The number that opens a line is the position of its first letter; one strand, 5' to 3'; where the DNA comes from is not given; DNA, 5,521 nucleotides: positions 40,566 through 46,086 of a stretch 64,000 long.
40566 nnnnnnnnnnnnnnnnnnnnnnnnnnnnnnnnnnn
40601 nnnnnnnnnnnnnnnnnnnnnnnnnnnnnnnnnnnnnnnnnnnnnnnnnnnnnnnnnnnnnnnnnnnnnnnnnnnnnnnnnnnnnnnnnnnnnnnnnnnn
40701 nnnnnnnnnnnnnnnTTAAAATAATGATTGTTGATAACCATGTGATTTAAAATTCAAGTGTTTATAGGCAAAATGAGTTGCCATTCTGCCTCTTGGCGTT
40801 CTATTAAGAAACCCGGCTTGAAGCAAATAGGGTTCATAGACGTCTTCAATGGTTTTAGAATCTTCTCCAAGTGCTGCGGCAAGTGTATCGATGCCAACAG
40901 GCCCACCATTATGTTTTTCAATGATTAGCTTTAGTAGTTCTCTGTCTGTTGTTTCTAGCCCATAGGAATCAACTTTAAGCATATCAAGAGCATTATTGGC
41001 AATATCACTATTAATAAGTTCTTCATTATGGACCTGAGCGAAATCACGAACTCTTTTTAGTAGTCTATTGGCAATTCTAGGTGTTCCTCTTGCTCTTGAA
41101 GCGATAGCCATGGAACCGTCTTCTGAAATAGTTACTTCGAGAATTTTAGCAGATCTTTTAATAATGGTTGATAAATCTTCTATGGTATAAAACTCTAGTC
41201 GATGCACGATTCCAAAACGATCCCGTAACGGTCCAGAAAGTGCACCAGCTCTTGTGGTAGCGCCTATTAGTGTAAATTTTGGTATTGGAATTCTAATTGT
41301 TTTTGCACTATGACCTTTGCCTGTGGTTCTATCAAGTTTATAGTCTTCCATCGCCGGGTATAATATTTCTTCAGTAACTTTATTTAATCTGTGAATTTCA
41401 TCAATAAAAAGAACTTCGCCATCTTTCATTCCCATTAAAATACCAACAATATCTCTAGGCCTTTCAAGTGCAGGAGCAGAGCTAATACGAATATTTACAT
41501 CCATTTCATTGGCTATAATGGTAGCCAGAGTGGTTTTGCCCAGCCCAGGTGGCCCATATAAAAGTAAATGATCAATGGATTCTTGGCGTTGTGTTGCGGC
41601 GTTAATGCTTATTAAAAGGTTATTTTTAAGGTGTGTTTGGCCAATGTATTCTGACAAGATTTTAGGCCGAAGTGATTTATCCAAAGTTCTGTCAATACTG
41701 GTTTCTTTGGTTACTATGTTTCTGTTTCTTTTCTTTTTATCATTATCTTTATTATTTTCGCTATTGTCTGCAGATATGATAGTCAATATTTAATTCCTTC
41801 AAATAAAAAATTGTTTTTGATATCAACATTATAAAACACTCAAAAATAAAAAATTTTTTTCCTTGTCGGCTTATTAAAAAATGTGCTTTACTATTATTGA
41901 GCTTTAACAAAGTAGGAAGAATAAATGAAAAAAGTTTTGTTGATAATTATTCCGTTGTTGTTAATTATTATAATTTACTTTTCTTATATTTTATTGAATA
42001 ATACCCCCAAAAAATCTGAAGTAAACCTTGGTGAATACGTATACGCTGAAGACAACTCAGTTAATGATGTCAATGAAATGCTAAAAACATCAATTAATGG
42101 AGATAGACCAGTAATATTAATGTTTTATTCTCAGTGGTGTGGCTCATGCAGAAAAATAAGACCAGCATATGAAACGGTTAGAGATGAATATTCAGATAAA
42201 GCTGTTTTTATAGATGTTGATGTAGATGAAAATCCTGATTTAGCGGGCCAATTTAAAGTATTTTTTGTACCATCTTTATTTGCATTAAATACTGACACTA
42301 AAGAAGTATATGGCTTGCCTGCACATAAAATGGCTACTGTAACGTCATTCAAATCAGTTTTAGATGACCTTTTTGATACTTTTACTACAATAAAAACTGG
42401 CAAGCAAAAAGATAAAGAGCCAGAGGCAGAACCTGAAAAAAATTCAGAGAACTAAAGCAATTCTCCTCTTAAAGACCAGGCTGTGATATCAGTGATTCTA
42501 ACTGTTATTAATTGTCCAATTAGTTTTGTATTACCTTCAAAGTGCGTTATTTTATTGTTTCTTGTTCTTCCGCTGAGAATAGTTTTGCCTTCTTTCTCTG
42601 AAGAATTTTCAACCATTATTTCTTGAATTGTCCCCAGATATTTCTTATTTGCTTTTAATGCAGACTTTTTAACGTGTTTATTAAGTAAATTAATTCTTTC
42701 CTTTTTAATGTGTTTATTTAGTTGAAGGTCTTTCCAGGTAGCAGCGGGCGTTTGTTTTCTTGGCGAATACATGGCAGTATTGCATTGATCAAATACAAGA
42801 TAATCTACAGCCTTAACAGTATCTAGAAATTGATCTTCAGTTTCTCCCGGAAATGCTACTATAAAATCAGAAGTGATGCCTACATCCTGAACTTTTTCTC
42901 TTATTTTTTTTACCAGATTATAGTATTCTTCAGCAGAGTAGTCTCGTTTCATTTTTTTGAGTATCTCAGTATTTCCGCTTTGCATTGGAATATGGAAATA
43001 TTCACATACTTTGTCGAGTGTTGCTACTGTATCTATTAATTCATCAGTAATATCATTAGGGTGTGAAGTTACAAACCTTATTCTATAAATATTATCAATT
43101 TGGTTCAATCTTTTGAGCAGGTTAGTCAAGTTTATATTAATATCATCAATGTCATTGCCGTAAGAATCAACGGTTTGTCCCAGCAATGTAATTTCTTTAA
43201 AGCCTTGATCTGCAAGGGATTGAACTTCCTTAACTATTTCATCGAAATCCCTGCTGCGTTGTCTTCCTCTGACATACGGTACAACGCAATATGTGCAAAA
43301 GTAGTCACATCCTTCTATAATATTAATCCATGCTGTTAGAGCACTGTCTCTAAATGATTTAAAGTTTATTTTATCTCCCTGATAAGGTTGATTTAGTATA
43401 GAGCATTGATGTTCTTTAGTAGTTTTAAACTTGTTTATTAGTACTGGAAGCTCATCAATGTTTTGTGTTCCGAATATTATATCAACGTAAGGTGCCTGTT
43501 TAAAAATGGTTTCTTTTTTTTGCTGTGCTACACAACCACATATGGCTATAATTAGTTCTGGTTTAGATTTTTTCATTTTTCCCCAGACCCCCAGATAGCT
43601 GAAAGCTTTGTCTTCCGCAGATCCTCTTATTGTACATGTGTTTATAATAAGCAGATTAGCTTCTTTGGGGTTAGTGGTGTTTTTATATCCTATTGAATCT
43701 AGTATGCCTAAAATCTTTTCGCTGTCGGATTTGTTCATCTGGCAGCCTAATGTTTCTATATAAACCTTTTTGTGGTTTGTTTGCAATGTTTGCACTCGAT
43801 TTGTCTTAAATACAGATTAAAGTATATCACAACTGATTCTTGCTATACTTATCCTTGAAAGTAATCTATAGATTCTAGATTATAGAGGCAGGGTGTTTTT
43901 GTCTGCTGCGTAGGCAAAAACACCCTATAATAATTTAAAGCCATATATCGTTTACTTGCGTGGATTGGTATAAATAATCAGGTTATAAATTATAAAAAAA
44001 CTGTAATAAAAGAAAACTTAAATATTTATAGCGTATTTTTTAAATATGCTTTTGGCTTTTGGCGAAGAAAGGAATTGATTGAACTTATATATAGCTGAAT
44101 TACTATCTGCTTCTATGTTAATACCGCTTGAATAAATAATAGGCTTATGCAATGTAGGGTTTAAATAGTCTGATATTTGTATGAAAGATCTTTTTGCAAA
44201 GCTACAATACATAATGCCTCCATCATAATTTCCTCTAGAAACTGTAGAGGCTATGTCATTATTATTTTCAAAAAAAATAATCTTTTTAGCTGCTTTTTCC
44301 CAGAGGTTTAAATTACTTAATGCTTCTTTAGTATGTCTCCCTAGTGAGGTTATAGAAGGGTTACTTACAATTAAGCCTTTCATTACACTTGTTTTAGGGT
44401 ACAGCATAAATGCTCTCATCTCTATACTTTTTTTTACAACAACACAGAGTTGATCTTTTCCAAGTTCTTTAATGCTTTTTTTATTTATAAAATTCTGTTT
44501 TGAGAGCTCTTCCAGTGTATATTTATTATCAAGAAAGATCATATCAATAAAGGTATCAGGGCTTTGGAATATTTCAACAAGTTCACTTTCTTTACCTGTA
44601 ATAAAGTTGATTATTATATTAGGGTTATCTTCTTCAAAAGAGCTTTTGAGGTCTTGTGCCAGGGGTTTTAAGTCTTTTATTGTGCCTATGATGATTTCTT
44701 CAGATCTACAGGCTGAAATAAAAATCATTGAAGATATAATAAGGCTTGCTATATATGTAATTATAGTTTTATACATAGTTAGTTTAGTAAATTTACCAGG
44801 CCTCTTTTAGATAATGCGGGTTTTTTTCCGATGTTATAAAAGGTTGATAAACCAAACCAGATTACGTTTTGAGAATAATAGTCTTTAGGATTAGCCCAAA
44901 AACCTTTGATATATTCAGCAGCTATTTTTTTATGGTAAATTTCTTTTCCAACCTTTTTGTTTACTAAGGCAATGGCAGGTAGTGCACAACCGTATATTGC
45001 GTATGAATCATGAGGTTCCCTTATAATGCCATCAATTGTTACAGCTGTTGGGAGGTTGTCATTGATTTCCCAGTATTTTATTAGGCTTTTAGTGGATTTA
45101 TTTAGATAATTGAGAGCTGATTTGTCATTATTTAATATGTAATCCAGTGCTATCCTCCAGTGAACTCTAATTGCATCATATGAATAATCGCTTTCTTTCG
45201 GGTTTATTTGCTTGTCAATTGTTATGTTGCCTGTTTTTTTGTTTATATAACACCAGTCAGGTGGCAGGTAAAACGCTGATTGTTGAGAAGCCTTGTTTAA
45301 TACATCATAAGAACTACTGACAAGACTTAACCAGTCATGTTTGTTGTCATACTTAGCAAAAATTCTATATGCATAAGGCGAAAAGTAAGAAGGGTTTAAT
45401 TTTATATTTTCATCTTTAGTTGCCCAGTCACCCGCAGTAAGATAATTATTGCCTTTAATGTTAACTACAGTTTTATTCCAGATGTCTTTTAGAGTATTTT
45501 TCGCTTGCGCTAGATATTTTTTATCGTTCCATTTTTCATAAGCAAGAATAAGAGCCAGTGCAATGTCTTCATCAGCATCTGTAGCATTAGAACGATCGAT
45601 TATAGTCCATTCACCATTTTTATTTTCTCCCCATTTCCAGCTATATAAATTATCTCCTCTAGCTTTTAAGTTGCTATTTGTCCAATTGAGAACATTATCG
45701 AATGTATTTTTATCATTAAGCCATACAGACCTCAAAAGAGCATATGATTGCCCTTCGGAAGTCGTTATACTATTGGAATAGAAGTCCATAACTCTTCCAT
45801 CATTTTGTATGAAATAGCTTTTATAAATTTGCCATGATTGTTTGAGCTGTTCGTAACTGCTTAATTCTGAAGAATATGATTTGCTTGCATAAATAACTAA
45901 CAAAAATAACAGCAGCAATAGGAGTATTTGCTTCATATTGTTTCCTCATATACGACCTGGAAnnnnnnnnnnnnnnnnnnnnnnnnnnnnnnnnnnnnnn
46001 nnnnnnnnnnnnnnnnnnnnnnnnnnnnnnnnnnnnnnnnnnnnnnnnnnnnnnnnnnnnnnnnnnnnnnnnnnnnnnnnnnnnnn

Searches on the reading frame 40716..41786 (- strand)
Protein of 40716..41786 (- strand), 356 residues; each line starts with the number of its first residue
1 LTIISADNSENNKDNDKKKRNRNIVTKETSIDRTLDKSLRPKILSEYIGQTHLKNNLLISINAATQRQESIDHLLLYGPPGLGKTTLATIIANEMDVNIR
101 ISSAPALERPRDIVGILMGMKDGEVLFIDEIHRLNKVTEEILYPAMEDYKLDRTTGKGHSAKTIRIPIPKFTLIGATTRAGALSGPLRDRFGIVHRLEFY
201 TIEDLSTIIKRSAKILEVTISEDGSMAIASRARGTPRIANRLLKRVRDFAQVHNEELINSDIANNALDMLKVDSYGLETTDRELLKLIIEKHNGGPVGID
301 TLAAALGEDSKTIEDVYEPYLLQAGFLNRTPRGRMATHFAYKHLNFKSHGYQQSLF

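Call 61: search_protein_families(library=pfam, proteins=[window:40716-41786:-], max_evalue=0.000001)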
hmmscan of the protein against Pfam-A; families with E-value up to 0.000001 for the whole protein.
window:40716-41786:- (356 aa): 5 families
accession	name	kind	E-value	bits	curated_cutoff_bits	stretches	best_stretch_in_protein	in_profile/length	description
PF05496.18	RuvB_N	-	1.2e-73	246.6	27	1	39-197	1-159/159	Holliday junction DNA helicase RuvB P-loop domain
PF17864.7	AAA_lid_4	-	2.5e-32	110.9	27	1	200-273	1-74/74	RuvB AAA lid domain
PF05491.19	RuvB_C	-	3.1e-26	91.5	24.7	1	274-345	1-72/72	RuvB C-terminal winged helix domain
PF00004.35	AAA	-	8.8e-20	71.9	21.2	1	74-195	1-127/131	ATPase family associated with various cellular activities (AAA)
PF07728.20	AAA_5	-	1.3e-10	41.8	22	1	73-191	1-139/139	AAA domain (dynein-related subfamily)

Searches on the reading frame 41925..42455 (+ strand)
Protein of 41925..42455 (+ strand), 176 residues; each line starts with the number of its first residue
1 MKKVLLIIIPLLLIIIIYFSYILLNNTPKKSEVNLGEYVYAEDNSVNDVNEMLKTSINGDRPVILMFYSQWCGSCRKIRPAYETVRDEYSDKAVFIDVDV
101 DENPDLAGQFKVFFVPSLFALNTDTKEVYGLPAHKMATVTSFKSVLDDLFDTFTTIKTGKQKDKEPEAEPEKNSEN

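Call 62: search_protein_families(library=pfam, proteins=[window:41925-42455:+], max_evalue=0.000001)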
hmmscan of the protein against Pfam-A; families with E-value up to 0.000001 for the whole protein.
window:41925-42455:+ (176 aa): 2 families
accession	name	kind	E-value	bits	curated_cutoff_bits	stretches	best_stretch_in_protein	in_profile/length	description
PF00085.26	Thioredoxin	-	2.7e-18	66.3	23.5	1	53-124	10-82/103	Thioredoxin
PF13098.12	Thioredoxin_2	-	4e-07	30.8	27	1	61-129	6-89/104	Thioredoxin-like domain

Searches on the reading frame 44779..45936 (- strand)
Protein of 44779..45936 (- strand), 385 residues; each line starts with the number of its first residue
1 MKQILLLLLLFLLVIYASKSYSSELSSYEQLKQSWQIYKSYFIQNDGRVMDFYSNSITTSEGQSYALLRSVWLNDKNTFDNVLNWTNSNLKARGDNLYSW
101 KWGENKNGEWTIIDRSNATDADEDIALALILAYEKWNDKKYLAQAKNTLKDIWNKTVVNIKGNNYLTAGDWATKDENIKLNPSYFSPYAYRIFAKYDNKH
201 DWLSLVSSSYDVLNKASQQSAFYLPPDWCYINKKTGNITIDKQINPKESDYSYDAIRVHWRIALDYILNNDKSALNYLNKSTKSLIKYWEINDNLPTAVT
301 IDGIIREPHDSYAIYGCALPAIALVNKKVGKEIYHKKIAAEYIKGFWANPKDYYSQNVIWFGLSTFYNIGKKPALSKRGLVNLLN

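Call 62: search_protein_families(library=pfam, proteins=[window:44779-45936:-], max_evalue=0.000001)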
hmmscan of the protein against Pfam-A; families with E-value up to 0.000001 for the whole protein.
window:44779-45936:- (385 aa): 1 family
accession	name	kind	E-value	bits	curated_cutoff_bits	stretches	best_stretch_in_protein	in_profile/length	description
PF01270.23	Glyco_hydro_8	-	1.4e-54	185.8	24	1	32-357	24-330/341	Glycosyl hydrolases family 8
